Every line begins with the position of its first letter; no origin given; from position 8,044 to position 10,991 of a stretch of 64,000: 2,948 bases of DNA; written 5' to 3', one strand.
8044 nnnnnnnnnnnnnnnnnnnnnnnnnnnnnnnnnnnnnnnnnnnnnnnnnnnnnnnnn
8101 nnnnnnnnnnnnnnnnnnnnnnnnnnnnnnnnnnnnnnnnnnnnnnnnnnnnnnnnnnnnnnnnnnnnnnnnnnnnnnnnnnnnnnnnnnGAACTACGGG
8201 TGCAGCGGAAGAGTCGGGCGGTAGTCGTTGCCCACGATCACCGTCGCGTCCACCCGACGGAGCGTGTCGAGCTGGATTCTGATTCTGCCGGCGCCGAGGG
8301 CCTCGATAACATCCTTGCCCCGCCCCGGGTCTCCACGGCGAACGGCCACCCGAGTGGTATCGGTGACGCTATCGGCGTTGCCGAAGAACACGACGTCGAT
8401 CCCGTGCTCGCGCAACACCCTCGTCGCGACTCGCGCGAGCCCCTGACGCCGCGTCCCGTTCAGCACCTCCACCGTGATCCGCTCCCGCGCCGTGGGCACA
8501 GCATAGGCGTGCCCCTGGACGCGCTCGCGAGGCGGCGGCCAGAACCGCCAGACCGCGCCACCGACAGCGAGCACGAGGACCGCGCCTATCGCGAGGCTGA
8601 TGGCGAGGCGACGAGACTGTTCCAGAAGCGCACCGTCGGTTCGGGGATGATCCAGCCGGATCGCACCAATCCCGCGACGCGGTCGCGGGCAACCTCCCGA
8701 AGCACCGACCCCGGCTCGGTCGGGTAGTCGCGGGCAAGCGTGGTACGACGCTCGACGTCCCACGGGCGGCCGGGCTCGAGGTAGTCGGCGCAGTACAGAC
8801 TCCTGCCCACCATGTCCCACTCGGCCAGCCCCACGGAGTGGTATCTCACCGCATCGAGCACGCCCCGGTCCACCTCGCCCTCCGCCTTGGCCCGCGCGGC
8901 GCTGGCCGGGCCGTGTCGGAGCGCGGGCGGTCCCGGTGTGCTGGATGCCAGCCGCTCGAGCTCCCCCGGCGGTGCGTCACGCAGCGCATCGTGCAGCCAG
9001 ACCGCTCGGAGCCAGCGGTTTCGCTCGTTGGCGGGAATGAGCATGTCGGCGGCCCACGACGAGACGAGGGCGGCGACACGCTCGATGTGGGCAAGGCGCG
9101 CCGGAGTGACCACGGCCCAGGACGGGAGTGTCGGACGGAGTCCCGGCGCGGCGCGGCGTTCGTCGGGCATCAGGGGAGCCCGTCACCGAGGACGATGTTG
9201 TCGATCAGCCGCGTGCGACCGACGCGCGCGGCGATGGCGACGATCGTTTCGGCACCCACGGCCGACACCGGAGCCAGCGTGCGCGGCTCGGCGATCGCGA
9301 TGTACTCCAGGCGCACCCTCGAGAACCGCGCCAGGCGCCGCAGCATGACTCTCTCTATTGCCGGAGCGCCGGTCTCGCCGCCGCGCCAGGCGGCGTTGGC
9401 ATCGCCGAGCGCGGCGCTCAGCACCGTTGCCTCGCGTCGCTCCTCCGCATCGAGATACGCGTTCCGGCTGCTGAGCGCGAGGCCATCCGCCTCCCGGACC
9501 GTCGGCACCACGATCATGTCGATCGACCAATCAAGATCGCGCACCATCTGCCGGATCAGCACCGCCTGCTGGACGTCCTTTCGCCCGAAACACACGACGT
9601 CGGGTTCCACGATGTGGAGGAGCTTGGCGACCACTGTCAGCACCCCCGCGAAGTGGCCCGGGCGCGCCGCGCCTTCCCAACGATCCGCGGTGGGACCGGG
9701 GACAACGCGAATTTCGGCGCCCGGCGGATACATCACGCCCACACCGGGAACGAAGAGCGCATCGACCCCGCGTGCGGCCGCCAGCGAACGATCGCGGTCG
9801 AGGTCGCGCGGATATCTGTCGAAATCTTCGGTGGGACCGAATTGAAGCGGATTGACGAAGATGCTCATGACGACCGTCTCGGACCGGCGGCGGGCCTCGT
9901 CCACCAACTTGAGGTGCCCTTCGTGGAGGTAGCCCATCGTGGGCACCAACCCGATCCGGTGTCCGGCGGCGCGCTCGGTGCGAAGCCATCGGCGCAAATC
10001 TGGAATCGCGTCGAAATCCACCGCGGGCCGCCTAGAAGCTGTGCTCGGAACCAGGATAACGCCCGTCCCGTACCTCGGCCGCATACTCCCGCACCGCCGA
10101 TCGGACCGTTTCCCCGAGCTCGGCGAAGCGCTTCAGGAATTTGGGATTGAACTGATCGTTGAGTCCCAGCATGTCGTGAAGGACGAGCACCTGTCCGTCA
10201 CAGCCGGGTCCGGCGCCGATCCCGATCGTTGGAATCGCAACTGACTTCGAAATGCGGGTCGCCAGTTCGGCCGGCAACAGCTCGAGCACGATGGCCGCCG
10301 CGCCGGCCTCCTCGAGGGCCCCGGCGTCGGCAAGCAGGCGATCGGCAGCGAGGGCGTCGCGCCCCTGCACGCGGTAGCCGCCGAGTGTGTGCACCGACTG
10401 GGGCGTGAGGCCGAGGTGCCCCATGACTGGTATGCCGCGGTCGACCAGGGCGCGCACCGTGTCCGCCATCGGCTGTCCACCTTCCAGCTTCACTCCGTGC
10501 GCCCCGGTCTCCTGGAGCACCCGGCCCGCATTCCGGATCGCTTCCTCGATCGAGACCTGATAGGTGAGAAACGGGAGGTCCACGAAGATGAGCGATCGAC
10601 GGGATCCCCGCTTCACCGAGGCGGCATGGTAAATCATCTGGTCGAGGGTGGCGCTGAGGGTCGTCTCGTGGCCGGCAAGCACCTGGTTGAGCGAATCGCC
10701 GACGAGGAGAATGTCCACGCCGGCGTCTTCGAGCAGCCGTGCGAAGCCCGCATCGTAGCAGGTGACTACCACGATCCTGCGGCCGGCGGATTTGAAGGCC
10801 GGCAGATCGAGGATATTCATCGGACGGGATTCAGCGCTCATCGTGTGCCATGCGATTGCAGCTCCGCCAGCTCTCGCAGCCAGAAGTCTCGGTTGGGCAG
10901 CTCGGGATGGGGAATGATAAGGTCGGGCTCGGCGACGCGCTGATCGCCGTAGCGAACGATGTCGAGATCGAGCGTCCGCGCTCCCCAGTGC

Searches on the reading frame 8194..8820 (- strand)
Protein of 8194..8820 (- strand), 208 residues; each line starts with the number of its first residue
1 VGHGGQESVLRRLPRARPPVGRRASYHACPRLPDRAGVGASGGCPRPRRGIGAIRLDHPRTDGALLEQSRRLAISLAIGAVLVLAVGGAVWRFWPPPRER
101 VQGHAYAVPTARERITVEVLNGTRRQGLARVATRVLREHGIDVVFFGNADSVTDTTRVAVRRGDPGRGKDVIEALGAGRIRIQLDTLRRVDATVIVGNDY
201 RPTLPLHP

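Call 42: search_protein_families(library=pfam, proteins=[window:8194-8820:-], max_evalue=0.01)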
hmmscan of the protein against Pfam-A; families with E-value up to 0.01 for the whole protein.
window:8194-8820:- (208 aa): 1 family
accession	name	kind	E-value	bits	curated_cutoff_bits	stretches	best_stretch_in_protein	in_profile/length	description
PF13399.11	LytR_C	-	2.5e-11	44.8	22.2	1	114-200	1-86/86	LytR cell envelope-related transcriptional attenuator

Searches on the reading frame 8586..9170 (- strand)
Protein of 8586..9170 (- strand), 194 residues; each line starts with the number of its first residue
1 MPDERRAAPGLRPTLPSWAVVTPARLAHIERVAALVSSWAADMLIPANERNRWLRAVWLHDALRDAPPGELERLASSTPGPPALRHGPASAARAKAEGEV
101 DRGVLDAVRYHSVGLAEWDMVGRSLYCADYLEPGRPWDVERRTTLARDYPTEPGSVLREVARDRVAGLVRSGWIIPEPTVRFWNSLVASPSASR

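Call 8: search_protein_families(library=pfam, proteins=[window:8586-9170:-])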
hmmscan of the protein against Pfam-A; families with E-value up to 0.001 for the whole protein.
window:8586-9170:- (194 aa): 1 family
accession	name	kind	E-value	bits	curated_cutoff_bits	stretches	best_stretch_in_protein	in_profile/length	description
PF01966.28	HD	-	6.4e-06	26.9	22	1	25-116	1-90/116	HD domain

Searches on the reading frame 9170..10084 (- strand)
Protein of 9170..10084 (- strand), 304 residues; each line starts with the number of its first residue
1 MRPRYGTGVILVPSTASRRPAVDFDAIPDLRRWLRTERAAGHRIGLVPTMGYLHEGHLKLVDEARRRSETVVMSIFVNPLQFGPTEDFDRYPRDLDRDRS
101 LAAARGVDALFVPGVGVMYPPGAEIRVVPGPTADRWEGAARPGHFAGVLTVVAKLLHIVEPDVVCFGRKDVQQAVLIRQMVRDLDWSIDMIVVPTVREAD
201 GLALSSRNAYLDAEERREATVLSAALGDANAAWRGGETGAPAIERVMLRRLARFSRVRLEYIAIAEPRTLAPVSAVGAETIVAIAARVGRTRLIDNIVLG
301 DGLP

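Call 8: search_protein_families(library=pfam, proteins=[window:9170-10084:-])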
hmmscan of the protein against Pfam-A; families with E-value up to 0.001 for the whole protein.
window:9170-10084:- (304 aa): 1 family
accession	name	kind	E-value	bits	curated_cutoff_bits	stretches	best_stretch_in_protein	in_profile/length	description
PF02569.21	Pantoate_ligase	-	5.5e-98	327.8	20.7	1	26-298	5-268/268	Pantoate-beta-alanine ligase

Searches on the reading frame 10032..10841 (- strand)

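Call 8: search_protein_families(library=pfam, proteins=[window:10032-10841:-])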
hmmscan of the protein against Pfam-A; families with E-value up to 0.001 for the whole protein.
window:10032-10841:- (269 aa): 1 family
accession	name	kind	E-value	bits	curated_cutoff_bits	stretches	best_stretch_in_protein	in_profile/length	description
PF02548.21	Pantoate_transf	-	6.4e-112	373.6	28.7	1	9-264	3-258/259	Ketopantoate hydroxymethyltransferase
